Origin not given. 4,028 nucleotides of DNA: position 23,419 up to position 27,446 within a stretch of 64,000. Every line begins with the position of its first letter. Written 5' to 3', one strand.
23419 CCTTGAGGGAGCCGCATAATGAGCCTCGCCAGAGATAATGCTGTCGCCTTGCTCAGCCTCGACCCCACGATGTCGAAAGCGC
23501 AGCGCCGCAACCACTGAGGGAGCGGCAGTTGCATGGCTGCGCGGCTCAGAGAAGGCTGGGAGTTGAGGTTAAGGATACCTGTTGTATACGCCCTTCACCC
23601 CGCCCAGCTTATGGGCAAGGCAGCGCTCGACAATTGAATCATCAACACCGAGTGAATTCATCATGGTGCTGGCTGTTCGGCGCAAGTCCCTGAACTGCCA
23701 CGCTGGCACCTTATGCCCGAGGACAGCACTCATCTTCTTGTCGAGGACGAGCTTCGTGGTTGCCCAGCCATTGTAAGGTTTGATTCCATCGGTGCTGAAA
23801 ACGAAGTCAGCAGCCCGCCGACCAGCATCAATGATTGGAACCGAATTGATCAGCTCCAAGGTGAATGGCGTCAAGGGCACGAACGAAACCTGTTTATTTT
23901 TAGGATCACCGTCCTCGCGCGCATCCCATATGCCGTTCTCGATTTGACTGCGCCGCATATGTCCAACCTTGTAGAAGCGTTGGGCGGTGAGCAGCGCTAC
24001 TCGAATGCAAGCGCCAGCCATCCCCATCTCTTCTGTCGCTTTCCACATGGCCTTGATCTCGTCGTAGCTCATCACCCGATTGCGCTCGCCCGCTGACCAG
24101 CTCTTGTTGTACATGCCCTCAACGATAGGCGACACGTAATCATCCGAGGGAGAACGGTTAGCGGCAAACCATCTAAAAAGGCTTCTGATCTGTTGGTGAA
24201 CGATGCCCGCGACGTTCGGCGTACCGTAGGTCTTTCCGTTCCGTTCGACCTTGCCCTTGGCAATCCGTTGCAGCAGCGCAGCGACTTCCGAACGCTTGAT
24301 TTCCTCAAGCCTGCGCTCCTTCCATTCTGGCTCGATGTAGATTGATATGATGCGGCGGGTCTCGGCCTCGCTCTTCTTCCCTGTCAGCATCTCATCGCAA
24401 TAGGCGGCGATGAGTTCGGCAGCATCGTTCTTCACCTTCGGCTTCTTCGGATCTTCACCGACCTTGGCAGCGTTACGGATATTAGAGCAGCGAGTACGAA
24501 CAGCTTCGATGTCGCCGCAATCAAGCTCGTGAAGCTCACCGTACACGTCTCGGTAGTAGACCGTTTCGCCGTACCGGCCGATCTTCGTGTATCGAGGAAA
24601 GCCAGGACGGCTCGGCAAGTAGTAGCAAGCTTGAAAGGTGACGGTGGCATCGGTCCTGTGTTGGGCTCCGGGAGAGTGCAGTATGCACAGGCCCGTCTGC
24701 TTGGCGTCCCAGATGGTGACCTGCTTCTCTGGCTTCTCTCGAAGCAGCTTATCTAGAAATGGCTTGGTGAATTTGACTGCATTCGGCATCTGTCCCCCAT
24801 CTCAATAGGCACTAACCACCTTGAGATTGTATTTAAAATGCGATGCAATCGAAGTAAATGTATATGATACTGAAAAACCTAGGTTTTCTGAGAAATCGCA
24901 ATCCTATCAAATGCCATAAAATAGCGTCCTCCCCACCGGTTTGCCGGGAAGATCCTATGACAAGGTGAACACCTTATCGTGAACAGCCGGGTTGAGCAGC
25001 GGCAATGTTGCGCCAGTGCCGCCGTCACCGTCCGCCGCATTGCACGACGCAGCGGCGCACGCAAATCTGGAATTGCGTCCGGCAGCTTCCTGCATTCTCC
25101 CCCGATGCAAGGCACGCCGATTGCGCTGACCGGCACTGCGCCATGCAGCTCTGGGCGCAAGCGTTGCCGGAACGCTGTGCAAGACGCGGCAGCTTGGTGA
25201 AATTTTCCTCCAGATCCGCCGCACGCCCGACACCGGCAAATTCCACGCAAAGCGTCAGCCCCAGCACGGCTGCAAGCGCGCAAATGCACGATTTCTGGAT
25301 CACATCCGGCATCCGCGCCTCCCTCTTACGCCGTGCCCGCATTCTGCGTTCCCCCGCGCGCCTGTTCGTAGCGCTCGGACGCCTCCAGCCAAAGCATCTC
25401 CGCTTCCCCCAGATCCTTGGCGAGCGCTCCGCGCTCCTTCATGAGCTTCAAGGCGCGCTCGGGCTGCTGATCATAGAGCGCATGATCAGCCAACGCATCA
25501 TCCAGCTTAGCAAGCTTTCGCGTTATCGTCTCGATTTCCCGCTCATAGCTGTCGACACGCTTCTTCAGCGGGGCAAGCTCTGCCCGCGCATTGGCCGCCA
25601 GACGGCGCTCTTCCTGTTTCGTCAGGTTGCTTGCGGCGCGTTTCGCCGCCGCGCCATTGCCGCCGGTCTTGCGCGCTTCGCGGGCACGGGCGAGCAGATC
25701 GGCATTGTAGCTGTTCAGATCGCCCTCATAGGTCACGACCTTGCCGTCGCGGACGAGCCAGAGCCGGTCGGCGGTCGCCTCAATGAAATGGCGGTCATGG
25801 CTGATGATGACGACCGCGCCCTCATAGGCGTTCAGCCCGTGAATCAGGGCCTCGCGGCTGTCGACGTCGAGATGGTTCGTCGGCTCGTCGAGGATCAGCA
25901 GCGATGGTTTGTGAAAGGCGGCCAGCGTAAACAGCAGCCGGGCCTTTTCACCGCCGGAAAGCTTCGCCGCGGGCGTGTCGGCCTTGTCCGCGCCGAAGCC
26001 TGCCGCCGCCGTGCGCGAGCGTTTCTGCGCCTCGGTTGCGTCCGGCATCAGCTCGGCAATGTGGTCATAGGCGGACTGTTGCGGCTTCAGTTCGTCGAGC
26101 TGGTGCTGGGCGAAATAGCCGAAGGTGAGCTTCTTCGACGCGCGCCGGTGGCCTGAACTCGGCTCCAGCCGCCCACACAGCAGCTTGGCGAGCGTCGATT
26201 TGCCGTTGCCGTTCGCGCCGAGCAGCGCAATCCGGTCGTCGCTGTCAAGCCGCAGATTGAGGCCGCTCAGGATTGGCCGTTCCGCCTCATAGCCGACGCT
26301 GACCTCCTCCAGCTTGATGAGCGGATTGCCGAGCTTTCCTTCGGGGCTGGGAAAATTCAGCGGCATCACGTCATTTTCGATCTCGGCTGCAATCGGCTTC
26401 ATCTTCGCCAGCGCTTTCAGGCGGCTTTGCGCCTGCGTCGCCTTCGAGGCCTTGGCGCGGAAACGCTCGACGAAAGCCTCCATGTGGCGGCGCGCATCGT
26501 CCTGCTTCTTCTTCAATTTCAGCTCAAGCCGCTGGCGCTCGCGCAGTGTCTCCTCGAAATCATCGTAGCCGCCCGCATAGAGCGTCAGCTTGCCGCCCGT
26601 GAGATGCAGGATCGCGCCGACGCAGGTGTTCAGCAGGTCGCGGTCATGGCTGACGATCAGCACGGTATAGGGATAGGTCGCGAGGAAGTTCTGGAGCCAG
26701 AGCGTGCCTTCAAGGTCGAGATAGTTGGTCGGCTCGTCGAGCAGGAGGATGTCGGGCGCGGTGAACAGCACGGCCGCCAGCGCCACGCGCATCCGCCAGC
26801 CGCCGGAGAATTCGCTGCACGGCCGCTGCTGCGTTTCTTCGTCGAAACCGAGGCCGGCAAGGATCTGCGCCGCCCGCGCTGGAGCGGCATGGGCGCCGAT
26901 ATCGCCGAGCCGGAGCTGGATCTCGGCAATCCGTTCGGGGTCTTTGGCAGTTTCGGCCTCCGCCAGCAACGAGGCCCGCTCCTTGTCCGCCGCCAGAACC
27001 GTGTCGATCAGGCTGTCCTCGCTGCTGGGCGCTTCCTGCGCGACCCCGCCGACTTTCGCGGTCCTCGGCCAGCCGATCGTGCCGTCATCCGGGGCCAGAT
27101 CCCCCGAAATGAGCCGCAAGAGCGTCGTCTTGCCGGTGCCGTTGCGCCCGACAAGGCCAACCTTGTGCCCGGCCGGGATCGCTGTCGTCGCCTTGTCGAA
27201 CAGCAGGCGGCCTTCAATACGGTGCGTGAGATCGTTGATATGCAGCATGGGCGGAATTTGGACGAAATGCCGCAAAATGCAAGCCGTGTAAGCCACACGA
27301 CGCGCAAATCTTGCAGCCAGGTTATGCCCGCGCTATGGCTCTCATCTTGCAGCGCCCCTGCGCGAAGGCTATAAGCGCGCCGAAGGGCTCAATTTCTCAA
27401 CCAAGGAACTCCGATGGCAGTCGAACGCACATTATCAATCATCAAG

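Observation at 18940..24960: ~6 kb low-GC integrative islet (int, alpA, rep-like, iterons, nuclease cargo): candidate minimalist satellite-like or integrative replicon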

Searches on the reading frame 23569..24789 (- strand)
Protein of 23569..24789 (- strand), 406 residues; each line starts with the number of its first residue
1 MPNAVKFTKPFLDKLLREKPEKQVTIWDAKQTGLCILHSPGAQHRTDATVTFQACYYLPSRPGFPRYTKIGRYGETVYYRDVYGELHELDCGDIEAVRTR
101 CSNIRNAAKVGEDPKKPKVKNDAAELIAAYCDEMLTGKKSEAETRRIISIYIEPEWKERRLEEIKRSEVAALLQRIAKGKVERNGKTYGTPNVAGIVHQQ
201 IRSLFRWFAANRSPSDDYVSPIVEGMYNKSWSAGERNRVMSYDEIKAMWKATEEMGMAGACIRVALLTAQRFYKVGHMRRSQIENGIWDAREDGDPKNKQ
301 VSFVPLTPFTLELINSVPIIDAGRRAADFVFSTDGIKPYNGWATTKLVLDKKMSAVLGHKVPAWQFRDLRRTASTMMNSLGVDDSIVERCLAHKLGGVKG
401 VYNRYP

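Call 4: search_protein_families(library=pfam, max_evalue=0.1, proteins=[window:23569-24789:-])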
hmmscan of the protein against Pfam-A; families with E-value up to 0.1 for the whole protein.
window:23569-24789:- (406 aa): 2 families
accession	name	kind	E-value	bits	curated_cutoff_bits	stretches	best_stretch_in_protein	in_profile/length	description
PF00589.27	Phage_integrase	-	5.3e-06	26.8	27.1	1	239-395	2-158/172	Phage integrase family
PF22022.2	Phage_int_M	-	0.0017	19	27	1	123-183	5-64/96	Phage integrase central domain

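Call 5: search_protein_families(library=phrogs, max_evalue=0.01, proteins=[window:23569-24789:-])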
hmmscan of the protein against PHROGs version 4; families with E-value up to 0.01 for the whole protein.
window:23569-24789:- (406 aa): 3 families
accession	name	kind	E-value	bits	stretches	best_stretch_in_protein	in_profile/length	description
phrog_1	-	integration and excision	1e-26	95.4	1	109-404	157-434/611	integrase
phrog_17497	-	unknown function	2.6e-11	44.7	1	358-405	52-99/133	-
phrog_24775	-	unknown function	5.7e-07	30.6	1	362-404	26-68/101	-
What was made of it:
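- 23569..24789 (-): P4-type tyrosine integrase of 406 aa. The catalytic residues are present, but the gene is truncated 4 residues after the catalytic Tyr402. phrog_1 E 1e-26 (call 5).
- Checked: Integrase, 23569-24789 (-): phrog_1 E 1e-26; Pfam PF00589 at 26.8 bits, just under the 27.1 cut-off (calls 4, 5).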

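Call 6: search_protein_families(library=ncbifam, max_evalue=0.01, proteins=[window:23569-24789:-])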
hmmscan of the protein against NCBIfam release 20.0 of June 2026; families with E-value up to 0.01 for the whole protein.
window:23569-24789:- (406 aa): 0 families

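Call 59: find_homologous_proteins(query=window:23569-24789:-, max_evalue=1e-10)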
Query window:23569-24789:- (406 aa): 92 proteins with E <= 1e-10 among 2520 candidates.
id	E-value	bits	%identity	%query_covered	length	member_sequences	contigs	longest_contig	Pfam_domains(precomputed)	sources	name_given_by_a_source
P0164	3.9e-278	940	100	100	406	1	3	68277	PF00589.28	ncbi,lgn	ncbi:MAG: tyrosine-type recombinase/integrase [Rhodomicrobiaceae bacterium]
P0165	2.2e-147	510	55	100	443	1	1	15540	-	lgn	-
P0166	5.4e-143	495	54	100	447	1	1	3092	-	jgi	jgi:hypothetical protein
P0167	2.4e-127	444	51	99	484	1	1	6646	-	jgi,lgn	jgi:integrase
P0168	3.1e-101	358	53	78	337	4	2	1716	-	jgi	jgi:hypothetical protein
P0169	2.9e-99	351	46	99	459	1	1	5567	PF22022.3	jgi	jgi:hypothetical protein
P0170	1.0e-93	333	42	100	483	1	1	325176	-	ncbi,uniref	ncbi:hypothetical protein [Mesorhizobium sp. CN2-181]|uniref:tyrosine-type recombinase/integrase n=1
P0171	1.5e-90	322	42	100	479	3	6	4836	PF22022.3,PF13356.13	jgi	jgi:integrase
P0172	3.8e-88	315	41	100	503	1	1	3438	PF00589.28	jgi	jgi:hypothetical protein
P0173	2.7e-86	308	42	99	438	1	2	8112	PF13356.13,PF00589.28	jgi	jgi:Phage integrase family/Arm DNA-binding domain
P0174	1.5e-80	290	43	100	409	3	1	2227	PF13356.13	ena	-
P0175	6.3e-80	287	42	100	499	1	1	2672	-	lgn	-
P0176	3.6e-77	278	40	98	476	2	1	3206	PF00589.28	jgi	-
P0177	5.3e-77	278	40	99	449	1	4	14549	-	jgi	jgi:hypothetical protein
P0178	4.5e-71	258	37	98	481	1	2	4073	-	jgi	jgi:hypothetical protein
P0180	2.9e-37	147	37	66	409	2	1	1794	PF22022.3,PF13356.13,PF00589.28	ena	-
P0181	3.0e-37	147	38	66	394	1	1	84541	PF22022.3,PF13356.13,PF00589.28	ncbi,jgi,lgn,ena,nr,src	ncbi:MAG TPA: tyrosine-type recombinase/integrase [Pseudolabrys sp.]|nr:tyrosine-type recombinase/in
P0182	3.9e-36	143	39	67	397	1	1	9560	PF22022.3,PF13356.13,PF00589.28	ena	-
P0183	2.6e-34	137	37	66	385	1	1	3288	PF22022.3,PF13356.13,PF00589.28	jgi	jgi:integrase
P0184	2.7e-34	137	37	66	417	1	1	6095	PF22022.3,PF13356.13,PF00589.28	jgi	jgi:integrase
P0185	5.2e-34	136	38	65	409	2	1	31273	PF13356.13,PF00589.28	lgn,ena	-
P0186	2.4e-33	134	31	87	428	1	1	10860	PF22022.3,PF13356.13,PF00589.28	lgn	-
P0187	3.4e-33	134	35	66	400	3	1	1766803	PF22022.3,PF13356.13,PF00589.28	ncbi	-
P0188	1.7e-32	131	32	70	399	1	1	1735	PF00589.28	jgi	jgi:integrase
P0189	9.4e-32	129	34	80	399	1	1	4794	PF22022.3,PF13356.13,PF00589.28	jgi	jgi:integrase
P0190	2.8e-31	127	33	87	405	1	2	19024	PF13356.13,PF00589.28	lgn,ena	-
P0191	4.6e-31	127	33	81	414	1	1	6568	PF22022.3,PF13356.13,PF00589.28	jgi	jgi:integrase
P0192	1.1e-30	125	35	72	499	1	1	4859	PF22022.3,PF13356.13,PF00589.28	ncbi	-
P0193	8.1e-30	122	31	80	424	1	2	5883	PF22022.3,PF13356.13,PF00589.28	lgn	-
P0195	3.9e-27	114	31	78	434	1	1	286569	PF22022.3,PF13356.13,PF00589.28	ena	-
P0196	6.7e-27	113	29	87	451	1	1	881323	PF22022.3,PF13356.13,PF00589.28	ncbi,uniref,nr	ncbi:tyrosine-type recombinase/integrase [Dongia rigui]|uniref:Integrase family protein n=1 Tax=Dong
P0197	1.6e-26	112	32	81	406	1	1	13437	PF13356.13,PF00589.28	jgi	jgi:integrase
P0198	1.9e-26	111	34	66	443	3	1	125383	PF22022.3,PF13356.13,PF00589.28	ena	-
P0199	4.2e-26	110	31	85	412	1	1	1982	PF13356.13,PF00589.28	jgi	jgi:integrase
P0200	8.4e-26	109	34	66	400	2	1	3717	PF22022.3,PF13356.13,PF00589.28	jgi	jgi:integrase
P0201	1.6e-25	108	30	86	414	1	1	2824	PF22022.3,PF13356.13,PF00589.28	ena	-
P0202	2.0e-25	108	29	95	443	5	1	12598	PF22022.3,PF13356.13,PF00589.28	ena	-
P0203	5.5e-25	107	32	69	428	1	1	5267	PF22022.3,PF13356.13,PF00589.28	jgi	jgi:integrase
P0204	5.8e-25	106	31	95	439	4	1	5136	PF22022.3,PF13356.13,PF00589.28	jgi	jgi:integrase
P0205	7.0e-25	106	30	98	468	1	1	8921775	PF13356.13,PF00589.28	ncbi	ncbi:hypothetical protein ACVIHH_002061 [Bradyrhizobium sp. USDA 4518]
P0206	3.3e-24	104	33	62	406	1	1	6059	PF22022.3,PF13356.13,PF00589.28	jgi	jgi:integrase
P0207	1.4e-23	102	33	65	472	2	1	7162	PF22022.3,PF13356.13,PF00589.28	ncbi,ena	-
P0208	6.8e-23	100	29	87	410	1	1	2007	PF13356.13,PF00589.28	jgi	jgi:integrase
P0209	1.4e-22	99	29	87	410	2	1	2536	PF13356.13,PF00589.28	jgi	jgi:integrase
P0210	5.0e-22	97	29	81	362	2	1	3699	PF00589.28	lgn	-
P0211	5.7e-22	97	31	81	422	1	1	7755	PF13356.13,PF00589.28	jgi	jgi:integrase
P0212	5.8e-22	97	30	73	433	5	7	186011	PF22022.3,PF13356.13,PF00589.28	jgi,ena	-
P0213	7.2e-22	96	29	86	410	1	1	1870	PF00589.28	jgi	jgi:integrase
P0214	2.5e-21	95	30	77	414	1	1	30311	PF22022.3,PF13356.13,PF00589.28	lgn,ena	-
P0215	7.1e-21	93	30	72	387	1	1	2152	PF14659.13,PF22022.3,PF13356.13,PF00589.28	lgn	-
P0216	7.3e-21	93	30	77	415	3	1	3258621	PF22022.3,PF13356.13,PF00589.28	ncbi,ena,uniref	ncbi:tyrosine-type recombinase/integrase [Methylobacterium sp.]|uniref:tyrosine-type recombinase/int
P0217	7.8e-21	93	33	61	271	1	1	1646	PF00589.28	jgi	jgi:integrase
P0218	1.3e-20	92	30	86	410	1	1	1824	PF22022.3,PF13356.13,PF00589.28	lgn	-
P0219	1.6e-20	92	29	85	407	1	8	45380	PF14659.13,PF22022.3,PF13356.13,PF00589.28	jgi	jgi:integrase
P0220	2.6e-20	91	30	73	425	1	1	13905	PF22022.3,PF13356.13,PF00589.28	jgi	jgi:integrase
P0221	3.3e-20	91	29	85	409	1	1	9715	PF22022.3,PF13356.13,PF00589.28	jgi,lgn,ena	-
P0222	6.4e-20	90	31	77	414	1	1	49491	PF22022.3,PF13356.13,PF00589.28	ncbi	ncbi:tyrosine-type recombinase/integrase [Methylobacterium sp. A49B]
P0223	1.7e-19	88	28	85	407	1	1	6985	PF14659.13,PF22022.3,PF13356.13,PF00589.28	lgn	-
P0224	5.9e-19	87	29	77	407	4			PF22022.3,PF13356.13,PF00589.28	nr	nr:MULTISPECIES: site-specific integrase [unclassified Methylobacterium]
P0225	7.2e-19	86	37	49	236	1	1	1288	PF00589.28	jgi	jgi:integrase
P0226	1.6e-18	85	30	77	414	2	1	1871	PF22022.3,PF13356.13,PF00589.28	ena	-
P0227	2.3e-18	85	27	86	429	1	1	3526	PF13356.13,PF00589.28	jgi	jgi:integrase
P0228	3.6e-18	84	33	63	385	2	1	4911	PF22022.3,PF13356.13,PF00589.28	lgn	-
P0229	4.3e-18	84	28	85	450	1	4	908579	PF13356.13,PF00589.28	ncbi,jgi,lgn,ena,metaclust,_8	metaclust:\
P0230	9.5e-18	83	28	89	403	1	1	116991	PF22022.3,PF13356.13,PF00589.28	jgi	jgi:integrase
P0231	1.0e-17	83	26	89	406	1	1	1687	PF22022.3,PF13356.13,PF00589.28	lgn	-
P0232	5.2e-17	80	29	63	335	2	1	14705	PF22022.3,PF00589.28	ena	-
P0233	6.9e-17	80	29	100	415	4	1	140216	PF22022.3,PF13356.13,PF00589.28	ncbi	-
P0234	7.8e-17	80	31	61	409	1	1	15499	PF13356.13,PF00589.28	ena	-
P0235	9.6e-17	79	26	86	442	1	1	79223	PF22022.3,PF13356.13,PF00589.28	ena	-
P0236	3.1e-16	78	28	100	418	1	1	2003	PF22022.3,PF13356.13,PF00589.28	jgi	jgi:integrase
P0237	3.6e-16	78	29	94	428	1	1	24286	PF13356.13,PF00589.28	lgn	-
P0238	8.1e-16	76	29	80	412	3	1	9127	PF22022.3,PF13356.13,PF00589.28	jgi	jgi:integrase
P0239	8.2e-16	76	27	76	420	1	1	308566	PF13356.13,PF00589.28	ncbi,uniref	ncbi:tyrosine-type recombinase/integrase [Neorhizobium sp. DT-125]|uniref:tyrosine-type recombinase/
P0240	1.1e-15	76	29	64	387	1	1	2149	PF22022.3,PF13356.13,PF00589.28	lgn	-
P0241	1.4e-15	76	30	74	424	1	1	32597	PF22022.3,PF13356.13,PF00589.28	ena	-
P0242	3.0e-15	74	33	69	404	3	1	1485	PF22022.3,PF13356.13,PF00589.28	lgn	-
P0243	3.7e-15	74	28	72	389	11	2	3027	PF22022.3,PF13356.13,PF00589.28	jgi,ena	-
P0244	7.1e-15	73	31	80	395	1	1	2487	PF22022.3,PF13356.13,PF00589.28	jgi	jgi:integrase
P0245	2.0e-14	72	26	99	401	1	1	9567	PF22022.3,PF13356.13,PF00589.28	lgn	-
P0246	4.7e-14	71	31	61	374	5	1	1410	PF22022.3,PF13356.13,PF00589.28,PF02899.24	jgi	jgi:integrase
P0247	1.2e-13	69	34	50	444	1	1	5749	PF22022.3,PF13356.13,PF00589.28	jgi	jgi:integrase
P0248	1.3e-13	69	28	65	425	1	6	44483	PF22022.3,PF13356.13,PF00589.28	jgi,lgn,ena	-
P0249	1.6e-13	69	32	50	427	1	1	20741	PF22022.3,PF13356.13,PF00589.28,PF02899.24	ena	-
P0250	1.6e-13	69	28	76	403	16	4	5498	PF22022.3,PF13356.13,PF00589.28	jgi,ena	-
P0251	1.8e-13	69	30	64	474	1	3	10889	PF13356.13,PF00589.28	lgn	-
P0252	4.7e-13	67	29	65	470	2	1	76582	PF14659.13,PF22022.3,PF13356.13,PF00589.28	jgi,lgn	jgi:integrase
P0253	5.1e-13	67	29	73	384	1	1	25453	PF22022.3,PF13356.13,PF00589.28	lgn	-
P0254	1.4e-12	66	27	85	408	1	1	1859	PF22022.3,PF13356.13,PF00589.28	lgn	-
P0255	8.5e-12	63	28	74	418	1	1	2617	PF22022.3,PF13356.13,PF00589.28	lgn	-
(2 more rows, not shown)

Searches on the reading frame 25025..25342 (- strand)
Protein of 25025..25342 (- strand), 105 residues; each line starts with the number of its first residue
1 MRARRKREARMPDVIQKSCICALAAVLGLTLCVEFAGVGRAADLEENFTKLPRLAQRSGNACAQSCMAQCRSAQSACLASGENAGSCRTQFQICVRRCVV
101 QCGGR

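Call 4: search_protein_families(library=pfam, max_evalue=0.1, proteins=[window:25025-25342:-])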
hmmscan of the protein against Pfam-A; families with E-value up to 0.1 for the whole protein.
window:25025-25342:- (105 aa): 0 families

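Call 5: search_protein_families(library=phrogs, max_evalue=0.01, proteins=[window:25025-25342:-])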
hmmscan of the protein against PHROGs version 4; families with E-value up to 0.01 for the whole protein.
window:25025-25342:- (105 aa): 0 families

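Call 6: search_protein_families(library=ncbifam, max_evalue=0.01, proteins=[window:25025-25342:-])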
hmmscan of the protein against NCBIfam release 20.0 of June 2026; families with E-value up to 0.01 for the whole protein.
window:25025-25342:- (105 aa): 0 families

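Call 26: find_encoding_contigs(protein=window:25025-25312:-, flank=10000, max_places=10)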
Protein window:25025-25312:- (95 aa): 3 contigs read that carry it; 3 places shown.
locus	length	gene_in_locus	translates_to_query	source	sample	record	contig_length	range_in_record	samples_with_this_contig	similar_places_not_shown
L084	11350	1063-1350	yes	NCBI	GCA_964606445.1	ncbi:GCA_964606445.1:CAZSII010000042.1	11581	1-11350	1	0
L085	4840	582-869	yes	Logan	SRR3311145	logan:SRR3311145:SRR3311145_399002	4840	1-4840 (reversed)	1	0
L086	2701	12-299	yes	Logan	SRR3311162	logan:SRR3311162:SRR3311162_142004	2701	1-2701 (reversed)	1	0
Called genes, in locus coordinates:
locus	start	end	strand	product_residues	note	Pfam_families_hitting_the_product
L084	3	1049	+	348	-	?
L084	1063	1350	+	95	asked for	-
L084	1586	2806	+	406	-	PF00589:Phage_integrase (weak)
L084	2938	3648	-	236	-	-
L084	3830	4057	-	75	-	-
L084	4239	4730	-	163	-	PF01541:GIY-YIG (weak)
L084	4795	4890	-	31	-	-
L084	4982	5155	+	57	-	-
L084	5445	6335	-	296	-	-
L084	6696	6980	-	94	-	-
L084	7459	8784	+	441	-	PF03734:YkuD, PF01471:PG_binding_1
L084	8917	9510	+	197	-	PF04955:HupE_UreJ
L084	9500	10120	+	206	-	PF04955:HupE_UreJ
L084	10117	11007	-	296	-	PF00165:HTH_AraC (weak), PF12833:HTH_18, PF00165:HTH_AraC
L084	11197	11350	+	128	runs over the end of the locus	?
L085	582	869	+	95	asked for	-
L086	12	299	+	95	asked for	-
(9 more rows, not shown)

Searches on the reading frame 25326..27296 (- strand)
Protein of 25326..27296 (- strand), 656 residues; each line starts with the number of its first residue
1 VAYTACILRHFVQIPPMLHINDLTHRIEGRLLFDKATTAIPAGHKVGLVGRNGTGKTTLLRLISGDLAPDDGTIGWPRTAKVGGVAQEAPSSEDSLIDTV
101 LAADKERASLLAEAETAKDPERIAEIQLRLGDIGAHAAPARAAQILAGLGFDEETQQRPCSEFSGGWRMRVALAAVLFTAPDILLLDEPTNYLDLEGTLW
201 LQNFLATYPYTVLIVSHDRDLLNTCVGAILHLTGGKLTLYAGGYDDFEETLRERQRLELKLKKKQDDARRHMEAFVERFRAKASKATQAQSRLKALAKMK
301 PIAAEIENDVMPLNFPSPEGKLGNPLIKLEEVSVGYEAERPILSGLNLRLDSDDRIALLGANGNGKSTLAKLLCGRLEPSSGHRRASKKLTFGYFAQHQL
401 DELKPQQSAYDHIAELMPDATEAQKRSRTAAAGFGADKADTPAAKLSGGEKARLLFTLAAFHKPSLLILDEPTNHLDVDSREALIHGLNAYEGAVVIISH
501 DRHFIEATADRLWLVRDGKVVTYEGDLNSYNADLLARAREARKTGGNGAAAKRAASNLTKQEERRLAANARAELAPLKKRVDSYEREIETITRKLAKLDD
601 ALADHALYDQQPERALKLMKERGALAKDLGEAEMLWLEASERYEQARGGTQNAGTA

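Call 24: find_encoding_contigs(protein=window:25326-27296:-, flank=10000, max_places=10)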
Protein window:25326-27296:- (656 aa): no gene with exactly this product is on record in the collection.

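Call 25: find_encoding_contigs(protein=window:25326-27248:-, flank=10000, max_places=10)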
Protein window:25326-27248:- (640 aa): no gene with exactly this product is on record in the collection.
